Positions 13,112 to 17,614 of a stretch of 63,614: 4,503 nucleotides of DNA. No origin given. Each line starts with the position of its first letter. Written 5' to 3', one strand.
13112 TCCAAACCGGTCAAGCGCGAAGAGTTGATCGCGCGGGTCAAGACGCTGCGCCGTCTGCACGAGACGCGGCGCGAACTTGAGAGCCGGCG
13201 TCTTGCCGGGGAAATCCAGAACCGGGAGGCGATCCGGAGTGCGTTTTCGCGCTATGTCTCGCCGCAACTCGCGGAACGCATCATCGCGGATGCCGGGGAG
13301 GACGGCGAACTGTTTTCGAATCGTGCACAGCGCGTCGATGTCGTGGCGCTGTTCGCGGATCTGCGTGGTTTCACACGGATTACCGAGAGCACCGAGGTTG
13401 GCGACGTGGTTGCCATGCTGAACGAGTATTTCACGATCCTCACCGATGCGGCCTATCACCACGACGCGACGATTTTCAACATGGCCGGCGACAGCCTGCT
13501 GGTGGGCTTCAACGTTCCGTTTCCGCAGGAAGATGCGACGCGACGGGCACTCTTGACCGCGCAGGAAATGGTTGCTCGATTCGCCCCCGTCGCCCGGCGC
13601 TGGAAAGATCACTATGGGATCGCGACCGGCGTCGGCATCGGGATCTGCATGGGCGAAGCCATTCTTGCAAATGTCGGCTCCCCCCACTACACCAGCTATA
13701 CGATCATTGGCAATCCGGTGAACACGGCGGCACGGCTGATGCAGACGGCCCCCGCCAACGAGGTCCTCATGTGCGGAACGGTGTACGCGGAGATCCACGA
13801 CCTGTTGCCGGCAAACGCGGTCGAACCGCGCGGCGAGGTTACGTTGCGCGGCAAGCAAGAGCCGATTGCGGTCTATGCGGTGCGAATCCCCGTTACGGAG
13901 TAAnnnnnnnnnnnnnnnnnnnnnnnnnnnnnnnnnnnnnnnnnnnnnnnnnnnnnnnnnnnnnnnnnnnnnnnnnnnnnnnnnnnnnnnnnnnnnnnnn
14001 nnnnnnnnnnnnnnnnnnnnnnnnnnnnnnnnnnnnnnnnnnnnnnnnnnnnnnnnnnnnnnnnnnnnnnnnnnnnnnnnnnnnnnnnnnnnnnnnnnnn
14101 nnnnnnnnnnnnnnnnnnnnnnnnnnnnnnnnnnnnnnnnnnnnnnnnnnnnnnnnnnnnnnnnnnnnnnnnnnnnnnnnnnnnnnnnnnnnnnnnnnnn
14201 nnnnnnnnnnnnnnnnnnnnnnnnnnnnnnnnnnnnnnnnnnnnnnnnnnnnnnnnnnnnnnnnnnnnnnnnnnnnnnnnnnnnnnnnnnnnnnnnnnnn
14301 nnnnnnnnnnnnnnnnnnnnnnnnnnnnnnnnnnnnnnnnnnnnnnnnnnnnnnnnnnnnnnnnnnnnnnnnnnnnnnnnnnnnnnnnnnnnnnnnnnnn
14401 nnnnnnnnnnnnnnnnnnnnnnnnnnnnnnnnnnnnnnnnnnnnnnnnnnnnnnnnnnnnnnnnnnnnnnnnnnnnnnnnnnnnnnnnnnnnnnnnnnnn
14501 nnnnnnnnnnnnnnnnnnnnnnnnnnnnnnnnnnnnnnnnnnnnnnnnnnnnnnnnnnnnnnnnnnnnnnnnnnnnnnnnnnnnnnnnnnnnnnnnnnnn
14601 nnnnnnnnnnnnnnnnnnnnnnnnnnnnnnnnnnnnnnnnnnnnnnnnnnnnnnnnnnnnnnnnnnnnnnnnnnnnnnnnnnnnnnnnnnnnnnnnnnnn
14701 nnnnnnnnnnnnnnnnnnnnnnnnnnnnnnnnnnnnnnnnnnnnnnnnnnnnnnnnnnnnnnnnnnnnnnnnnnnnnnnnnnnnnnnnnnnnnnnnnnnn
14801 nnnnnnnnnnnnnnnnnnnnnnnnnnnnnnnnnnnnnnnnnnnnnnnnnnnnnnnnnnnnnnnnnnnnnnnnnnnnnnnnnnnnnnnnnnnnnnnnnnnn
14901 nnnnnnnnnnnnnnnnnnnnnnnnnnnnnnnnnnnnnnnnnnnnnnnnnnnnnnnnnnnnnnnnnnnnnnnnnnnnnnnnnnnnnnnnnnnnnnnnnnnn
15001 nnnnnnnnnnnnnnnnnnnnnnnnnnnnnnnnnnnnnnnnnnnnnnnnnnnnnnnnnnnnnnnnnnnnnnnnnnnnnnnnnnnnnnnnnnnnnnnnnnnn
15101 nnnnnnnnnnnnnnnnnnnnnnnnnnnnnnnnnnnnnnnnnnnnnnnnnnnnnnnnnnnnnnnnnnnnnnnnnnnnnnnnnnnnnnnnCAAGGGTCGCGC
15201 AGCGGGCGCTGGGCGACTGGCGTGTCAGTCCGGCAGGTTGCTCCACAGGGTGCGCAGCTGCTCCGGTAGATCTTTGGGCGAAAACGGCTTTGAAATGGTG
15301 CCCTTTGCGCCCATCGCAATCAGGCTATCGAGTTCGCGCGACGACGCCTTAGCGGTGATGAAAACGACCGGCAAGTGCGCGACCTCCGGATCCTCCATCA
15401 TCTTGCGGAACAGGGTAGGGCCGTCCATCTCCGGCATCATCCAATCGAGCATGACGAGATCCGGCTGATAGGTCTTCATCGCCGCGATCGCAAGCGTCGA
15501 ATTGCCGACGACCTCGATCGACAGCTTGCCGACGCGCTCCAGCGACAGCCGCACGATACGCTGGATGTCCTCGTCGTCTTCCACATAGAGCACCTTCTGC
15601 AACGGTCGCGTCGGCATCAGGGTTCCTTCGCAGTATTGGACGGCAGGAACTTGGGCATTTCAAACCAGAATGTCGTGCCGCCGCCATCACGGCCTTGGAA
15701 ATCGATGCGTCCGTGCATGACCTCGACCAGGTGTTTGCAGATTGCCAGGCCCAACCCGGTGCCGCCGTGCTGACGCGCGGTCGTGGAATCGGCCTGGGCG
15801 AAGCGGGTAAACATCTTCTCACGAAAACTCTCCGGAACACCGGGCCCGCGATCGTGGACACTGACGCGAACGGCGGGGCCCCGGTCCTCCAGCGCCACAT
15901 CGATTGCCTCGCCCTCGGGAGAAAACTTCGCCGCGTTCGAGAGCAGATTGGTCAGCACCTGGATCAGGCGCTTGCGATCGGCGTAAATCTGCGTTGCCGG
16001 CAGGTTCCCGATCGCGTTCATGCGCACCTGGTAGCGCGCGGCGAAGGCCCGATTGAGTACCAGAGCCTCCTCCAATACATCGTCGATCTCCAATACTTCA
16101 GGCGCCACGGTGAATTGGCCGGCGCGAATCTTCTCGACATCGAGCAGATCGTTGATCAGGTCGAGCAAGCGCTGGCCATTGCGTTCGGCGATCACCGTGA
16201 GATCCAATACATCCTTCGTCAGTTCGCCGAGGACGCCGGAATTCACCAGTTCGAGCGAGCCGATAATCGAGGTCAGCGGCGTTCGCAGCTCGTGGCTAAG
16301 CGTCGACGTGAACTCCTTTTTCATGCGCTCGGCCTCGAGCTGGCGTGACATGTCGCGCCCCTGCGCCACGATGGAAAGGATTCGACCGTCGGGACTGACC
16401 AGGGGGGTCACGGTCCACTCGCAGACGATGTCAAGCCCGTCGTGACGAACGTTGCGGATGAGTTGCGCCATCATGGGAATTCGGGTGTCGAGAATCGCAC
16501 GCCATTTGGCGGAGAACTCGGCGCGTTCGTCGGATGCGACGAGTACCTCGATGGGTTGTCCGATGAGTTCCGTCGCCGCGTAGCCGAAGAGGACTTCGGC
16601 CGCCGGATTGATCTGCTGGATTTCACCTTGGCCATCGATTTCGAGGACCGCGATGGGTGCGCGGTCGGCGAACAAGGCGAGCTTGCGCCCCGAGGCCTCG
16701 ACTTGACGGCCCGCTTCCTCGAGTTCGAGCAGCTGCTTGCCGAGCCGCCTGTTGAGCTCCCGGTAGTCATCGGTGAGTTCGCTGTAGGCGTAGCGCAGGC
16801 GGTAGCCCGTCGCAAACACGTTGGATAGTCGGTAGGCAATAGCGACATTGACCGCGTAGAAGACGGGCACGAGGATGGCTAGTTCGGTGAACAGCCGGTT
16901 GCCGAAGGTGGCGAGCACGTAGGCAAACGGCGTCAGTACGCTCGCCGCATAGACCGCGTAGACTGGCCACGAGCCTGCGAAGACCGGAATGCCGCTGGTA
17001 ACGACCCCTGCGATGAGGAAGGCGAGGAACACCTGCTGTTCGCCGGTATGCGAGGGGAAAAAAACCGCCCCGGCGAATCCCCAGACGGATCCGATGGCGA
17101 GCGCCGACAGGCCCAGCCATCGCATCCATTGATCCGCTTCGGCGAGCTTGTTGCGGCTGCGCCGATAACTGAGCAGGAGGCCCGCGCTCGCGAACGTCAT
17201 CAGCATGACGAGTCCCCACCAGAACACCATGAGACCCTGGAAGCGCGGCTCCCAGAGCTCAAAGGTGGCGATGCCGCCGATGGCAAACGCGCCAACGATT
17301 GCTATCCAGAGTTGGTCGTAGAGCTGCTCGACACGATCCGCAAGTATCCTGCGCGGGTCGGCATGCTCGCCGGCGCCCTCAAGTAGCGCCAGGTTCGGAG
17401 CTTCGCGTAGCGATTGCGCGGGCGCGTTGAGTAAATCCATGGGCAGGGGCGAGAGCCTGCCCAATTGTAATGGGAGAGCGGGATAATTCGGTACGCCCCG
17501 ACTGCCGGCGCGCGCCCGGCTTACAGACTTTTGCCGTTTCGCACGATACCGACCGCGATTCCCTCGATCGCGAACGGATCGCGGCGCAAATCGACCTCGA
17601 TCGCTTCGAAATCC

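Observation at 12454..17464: Multi-step His-Asp phosphorelay whose terminal outputs are a nucleotide cyclase and a Hanks Ser/Thr kinase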

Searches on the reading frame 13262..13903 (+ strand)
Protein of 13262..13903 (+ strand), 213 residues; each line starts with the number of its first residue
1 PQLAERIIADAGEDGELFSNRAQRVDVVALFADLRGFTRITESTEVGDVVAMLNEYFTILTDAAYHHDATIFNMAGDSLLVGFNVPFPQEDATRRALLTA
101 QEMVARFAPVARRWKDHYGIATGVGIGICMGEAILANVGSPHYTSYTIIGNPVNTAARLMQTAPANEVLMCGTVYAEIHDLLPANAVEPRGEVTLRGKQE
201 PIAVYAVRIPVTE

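Call 13: search_solved_structures(query=window:13262-13903:+, max_evalue=0.001, show_alignments=4)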
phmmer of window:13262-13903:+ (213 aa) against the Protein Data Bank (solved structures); distinct sequences matched with E-value up to 0.001: 44.
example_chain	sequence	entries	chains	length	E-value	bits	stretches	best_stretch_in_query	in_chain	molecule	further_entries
2w01_A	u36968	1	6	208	7.3e-21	77.8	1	24-205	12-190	ADENYLATE CYCLASE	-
6fht_A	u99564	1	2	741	1e-20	77.3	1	3-205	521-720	Bacteriophytochrome,Adenylate cyclase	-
3r5g_A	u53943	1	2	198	2.6e-19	72.8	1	22-207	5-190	CyaB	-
1wc1_A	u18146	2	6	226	1.1e-17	67.4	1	27-204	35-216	ADENYLATE CYCLASE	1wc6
1wc0_A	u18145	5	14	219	1.4e-17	67.1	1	27-204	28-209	ADENYLATE CYCLASE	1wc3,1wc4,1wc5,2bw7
1yk9_A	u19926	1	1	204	3.2e-14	56.1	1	27-199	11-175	Adenylate cyclase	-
4p2m_A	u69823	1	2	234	5e-14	55.5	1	27-199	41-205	Adenylate cyclase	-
4p2f_A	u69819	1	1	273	5.5e-14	55.4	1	27-199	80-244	Adenylate cyclase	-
7yz9_A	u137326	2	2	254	6.2e-14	55.2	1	27-199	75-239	Adenylate cyclase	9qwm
4p2x_A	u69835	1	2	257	6.4e-14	55.2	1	27-199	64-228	Adenylate cyclase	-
7yzi_A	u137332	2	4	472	2.6e-13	53.2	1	27-199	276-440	Adenylate cyclase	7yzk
5mbg_A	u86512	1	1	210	1e-12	51.2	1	22-207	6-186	Beta subunit of photoactivated adenylyl cyclase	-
5mbj_A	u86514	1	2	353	3.5e-12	49.5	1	22-207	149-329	Beta subunit of photoactivated adenylyl cyclase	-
5m27_A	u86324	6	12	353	3.5e-12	49.5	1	22-207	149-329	Beta subunit of photoactivated adenylyl cyclase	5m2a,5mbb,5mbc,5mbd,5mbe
5mbk_A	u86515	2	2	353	3.5e-12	49.5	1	22-207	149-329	Beta subunit of photoactivated adenylyl cyclase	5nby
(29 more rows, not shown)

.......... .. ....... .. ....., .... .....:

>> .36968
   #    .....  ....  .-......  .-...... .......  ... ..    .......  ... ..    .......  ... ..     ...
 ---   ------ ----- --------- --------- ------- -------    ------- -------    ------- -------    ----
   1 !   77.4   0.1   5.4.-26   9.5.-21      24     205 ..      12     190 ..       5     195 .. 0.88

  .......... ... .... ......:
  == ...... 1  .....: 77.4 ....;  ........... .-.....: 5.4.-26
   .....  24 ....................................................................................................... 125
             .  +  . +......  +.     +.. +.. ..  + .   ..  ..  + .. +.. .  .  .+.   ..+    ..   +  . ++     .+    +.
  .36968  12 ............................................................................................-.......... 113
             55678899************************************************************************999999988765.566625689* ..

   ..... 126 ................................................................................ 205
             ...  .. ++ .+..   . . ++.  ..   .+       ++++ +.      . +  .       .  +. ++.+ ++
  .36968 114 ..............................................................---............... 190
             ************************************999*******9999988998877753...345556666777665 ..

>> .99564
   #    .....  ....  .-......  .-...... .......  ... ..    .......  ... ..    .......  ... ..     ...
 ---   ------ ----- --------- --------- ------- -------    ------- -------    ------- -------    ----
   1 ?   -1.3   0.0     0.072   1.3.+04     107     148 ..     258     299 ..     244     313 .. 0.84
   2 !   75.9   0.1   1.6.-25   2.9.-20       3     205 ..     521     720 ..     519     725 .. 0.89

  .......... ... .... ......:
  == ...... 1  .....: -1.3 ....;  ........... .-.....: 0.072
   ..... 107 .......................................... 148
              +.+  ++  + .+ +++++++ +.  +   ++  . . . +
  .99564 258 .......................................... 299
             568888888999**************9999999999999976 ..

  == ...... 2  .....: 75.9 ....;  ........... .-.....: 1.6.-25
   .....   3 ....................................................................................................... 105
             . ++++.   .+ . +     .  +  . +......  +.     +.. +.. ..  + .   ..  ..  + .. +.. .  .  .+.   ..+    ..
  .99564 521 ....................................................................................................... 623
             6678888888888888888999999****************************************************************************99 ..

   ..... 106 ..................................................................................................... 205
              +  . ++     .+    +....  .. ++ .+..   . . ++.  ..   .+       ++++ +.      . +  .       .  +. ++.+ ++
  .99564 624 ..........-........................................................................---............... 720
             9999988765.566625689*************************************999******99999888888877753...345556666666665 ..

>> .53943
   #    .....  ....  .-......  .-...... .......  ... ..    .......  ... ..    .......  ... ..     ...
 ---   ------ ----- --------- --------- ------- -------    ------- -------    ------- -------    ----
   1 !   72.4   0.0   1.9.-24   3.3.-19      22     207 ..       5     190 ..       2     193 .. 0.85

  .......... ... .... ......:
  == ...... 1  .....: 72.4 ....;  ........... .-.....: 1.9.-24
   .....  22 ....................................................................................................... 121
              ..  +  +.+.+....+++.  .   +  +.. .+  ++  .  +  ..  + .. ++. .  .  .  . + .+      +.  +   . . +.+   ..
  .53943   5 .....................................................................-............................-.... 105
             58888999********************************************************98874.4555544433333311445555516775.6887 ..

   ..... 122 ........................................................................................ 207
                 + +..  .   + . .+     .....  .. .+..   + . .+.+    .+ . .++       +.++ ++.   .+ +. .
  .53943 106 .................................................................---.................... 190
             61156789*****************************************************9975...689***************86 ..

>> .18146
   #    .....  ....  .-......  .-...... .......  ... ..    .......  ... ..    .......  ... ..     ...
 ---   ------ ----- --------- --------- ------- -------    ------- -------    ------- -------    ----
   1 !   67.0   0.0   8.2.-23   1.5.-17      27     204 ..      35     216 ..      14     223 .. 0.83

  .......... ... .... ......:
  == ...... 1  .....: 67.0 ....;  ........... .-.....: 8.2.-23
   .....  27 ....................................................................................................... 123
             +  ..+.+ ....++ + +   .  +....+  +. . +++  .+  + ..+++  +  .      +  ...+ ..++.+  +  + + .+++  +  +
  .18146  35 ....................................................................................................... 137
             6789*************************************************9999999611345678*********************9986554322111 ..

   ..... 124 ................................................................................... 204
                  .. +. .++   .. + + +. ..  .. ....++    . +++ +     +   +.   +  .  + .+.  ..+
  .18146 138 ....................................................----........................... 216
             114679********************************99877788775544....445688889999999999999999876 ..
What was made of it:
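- On Class III nucleotidyl cyclase (adenylyl/guanylyl): Asp203, Asp247, Asn324 and Arg328 align to Cya2, CyaB and CyaC (call 13).
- Closest known: Receiver-regulated class III cyclases. Same: The closest solved structures are Cya2 2W01, CyaB 3R5G and CyaC 1WC0 (call 13).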

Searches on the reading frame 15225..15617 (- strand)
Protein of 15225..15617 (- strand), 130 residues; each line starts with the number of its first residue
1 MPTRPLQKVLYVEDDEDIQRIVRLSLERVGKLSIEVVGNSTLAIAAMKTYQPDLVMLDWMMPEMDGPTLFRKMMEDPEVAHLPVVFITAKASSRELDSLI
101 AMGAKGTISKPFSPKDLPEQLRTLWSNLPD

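Call 3: search_protein_families(library=pfam, proteins=[window:15225-15617:-], max_evalue=0.01)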
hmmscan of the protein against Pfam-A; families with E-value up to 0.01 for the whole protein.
window:15225-15617:- (130 aa): 1 family
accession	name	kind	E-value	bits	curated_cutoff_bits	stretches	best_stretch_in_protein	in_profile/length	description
PF00072.30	Response_reg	-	6.1e-24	84.8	30.2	1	9-121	1-110/111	Response regulator receiver domain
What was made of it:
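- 15225..15617 (-): Stand-alone receiver (130 aa), proposed to be the relay intermediate. Acceptor Asp58, Thr88, Lys110. The beta5 switch position is Thr107. PF00072 6.1e-24 (call 3).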

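Call 7: search_protein_families(library=ncbifam, proteins=[window:15225-15617:-], max_evalue=0.001)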
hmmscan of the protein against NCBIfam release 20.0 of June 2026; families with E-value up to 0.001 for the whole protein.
window:15225-15617:- (130 aa): 92 families (the best 25 are shown)
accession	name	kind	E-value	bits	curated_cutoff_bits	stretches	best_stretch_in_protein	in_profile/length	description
TIGR02154.1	PhoB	equivalog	3.1e-21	75.7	296.2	1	7-125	3-120/226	phosphate regulon transcriptional regulator PhoB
NF053854.1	RespRegPhoBBctds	equivalog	2.3e-17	63.1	270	1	9-122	1-112/225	two-component system response regulator PhoB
NF045944.1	ResRegRpaBCyano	equivalog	3e-17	62.8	330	1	11-124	2-111/229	response regulator transcription factor RpaB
NF007901.0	PRK10610.1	equivalog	4.7e-17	62.3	189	1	8-127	7-126/129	chemotaxis response regulator CheY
NF041733.1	resp_reg_CseB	equivalog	1.1e-16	60.9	350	1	8-124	2-114/228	two-component system response regulator CseB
NF040689.1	MtrAB_MtrA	equivalog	2.4e-16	59.8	300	1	9-123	1-111/219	MtrAB system response regulator MtrA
NF007135.0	PRK09581.1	equivalog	6.5e-15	54.9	474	1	34-124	27-119/457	PleD family two-component system response regulator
NF008296.0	PRK11083.1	equivalog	7.4e-15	55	273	1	7-124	4-117/228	two-component system response regulator CreB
NF033120.0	vanR_FM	exception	1.6e-14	54.1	460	1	9-117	6-110/231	vancomycin resistance response regulator transcription factor, VanR-F/VanR-M family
NF007546.0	PRK10161.1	equivalog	1.7e-14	54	471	1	8-122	4-117/229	phosphate response regulator transcription factor PhoB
NF045717.1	DVU0259_DivK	exception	2.3e-14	53.6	160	1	7-120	3-111/117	DVU0259 family response regulator domain-containing protein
NF040534.1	resp_reg_YycF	equivalog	2.1e-13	50.1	340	1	7-118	1-108/231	response regulator YycF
NF007982.1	PRK10710.1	equivalog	2.7e-13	50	380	1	7-124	8-121/235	envelope stress response regulator BaeR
NF001965.0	PRK00742.1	subfamily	3.5e-13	49.5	293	1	8-113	5-110/357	chemotaxis-specific protein-glutamate methyltransferase CheB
NF051850.1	RespRegRprY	equivalog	1.9e-12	47.1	370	1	8-118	6-113/234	response regulator transcription factor RprY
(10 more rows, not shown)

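Call 76: search_protein_families(library=padloc, proteins=[window:15225-15617:-], max_evalue=0.001)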
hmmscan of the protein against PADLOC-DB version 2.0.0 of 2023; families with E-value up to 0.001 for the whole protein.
window:15225-15617:- (130 aa): 3 families
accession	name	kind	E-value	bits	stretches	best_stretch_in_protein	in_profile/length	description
PDLC04055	PD-T4-6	-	0.00012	19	1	7-126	366-484/496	-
PDLC04725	PDC-M60B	-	0.00014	19.8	1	7-65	4-63/158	-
PDLC00405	SduA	-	0.00027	18.6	1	5-66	5-65/323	DUF4263 domain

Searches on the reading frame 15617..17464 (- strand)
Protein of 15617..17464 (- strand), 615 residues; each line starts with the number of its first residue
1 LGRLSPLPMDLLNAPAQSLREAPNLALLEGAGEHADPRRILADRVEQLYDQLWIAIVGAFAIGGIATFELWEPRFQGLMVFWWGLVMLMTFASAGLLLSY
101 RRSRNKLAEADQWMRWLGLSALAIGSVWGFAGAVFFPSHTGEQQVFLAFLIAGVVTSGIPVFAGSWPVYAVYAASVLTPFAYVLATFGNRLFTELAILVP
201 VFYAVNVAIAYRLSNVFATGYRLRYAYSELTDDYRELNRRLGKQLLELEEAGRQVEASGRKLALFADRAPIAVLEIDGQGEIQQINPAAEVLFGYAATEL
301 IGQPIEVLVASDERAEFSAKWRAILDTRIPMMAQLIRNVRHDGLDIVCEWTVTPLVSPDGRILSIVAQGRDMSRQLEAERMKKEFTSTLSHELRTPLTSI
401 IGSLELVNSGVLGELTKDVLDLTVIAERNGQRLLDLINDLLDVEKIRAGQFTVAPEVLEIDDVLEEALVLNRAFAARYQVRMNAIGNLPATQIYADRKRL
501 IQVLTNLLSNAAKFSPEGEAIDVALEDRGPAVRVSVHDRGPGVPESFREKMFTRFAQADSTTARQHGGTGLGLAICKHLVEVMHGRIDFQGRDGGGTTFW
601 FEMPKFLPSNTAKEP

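Call 3: search_protein_families(library=pfam, proteins=[window:15617-17464:-], max_evalue=0.01)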
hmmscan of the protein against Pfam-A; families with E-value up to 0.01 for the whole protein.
window:15617-17464:- (615 aa): 9 families
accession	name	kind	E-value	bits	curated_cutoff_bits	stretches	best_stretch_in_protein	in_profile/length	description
PF02518.31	HATPase_c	-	1.7e-29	102.9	26.4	1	496-605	2-109/111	Histidine kinase-, DNA gyrase B-, and HSP90-like ATPase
PF00512.31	HisKA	-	2.4e-17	63.1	26.9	1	381-449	1-66/66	His Kinase A (phospho-acceptor) domain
PF00989.32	PAS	-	7e-15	55.5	22.6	1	266-372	7-113/113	PAS fold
PF08448.16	PAS_4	-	2.6e-12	47.4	23.1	1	267-374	2-107/110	PAS fold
PF13426.13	PAS_9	-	4.1e-11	43.5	27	1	272-373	3-102/103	PAS domain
PF13188.13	PAS_8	-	1.8e-05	24.9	21.8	1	262-315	3-53/65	PAS domain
PF08447.18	PAS_3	-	0.00023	21.8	25.6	1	285-366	4-86/89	PAS fold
PF13581.12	HATPase_c_2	-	0.0003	21.2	27.4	1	504-598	40-122/127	Histidine kinase-like ATPase domain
PF20589.3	DUF6790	-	0.0013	19.1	27.1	1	87-140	6-61/158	Family of unknown function (DUF6790)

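Call 7: search_protein_families(library=ncbifam, proteins=[window:15617-17464:-], max_evalue=0.001)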
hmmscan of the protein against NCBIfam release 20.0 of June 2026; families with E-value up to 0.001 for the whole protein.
window:15617-17464:- (615 aa): 88 families (the best 25 are shown)
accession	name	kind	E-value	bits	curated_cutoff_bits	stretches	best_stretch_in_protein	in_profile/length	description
NF046044.1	PnpS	equivalog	2.1e-60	204.8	400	1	226-604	21-390/390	two-component system histidine kinase PnpS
NF033092.0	HK_WalK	equivalog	3.9e-55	187.6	725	1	242-604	240-593/594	cell wall metabolism sensor histidine kinase WalK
NF047874.1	MASE3_PAS_HK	subfamily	7.4e-54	183.6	560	1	175-606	184-626/655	MASE3 domain-containing sensor histidine kinase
TIGR02956.1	TMAO_torS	equivalog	5.9e-52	176.9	676.5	1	377-604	459-681/967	TMAO reductase system sensor histidine kinase/response regulator TorS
TIGR02966.1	phoR_proteo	equivalog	1.5e-50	172.1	334.2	1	261-602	7-332/333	phosphate regulon sensor histidine kinase PhoR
NF008318.0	PRK11107.1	equivalog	8.1e-49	166.5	890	1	374-604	285-517/920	two-component sensor histidine kinase BarA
NF041947.1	LuxQ_Vibrio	equivalog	9.8e-47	159.4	1200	1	241-604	337-695/843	quorum-sensing autoinducer 2 sensor kinase/phosphatase LuxQ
NF011874.0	PRK15347.1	equivalog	4.5e-42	144.1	852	1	378-604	394-613/921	two component system sensor kinase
NF008302.0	PRK11091.1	equivalog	3.9e-41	141.1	838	1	237-604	132-504/779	aerobic respiration two-component sensor histidine kinase ArcB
NF047465.1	hybrid_HK_LvrA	exception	1.1e-40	139.4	1200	1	374-610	194-427/819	hybrid histidine kinase/response regulator LvrA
NF038297.2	hybrid_HK_HrmK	equivalog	5.6e-38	131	725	1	377-604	229-456/607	hybrid histidine kinase/response regulator HrmK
NF040691.1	MtrAB_MtrB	equivalog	6.4e-38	131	450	1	377-608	266-495/507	MtrAB system histidine kinase MtrB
NF008099.0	PRK10841.1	equivalog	1.1e-37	129.4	920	1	378-610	466-695/949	two-component system sensor histidine kinase RcsC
NF033093.1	HK_VicK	exception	1.5e-36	126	680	1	272-604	106-434/448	cell wall metabolism sensor histidine kinase VicK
NF008468.0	PRK11360.1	equivalog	2.3e-36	125.3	646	1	272-605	280-608/616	two-component system sensor histidine kinase AtoS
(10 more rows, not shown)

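Call 76: search_protein_families(library=padloc, proteins=[window:15617-17464:-], max_evalue=0.001)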
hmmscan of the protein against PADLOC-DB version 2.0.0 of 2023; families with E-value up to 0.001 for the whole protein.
window:15617-17464:- (615 aa): 1 family
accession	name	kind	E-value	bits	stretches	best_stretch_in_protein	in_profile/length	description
PDLC04647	PDC-M43B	-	0.0001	19.5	1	495-590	223-318/347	-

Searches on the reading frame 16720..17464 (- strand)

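Call 33: search_protein_families(library=pfam, proteins=[window:16720-17464:-], max_evalue=0.01)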
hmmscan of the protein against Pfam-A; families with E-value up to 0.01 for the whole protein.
window:16720-17464:- (248 aa): 1 family
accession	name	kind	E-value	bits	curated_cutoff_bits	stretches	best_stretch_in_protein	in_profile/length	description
PF20589.3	DUF6790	-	0.00056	20.3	27.1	1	87-140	6-61/158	Family of unknown function (DUF6790)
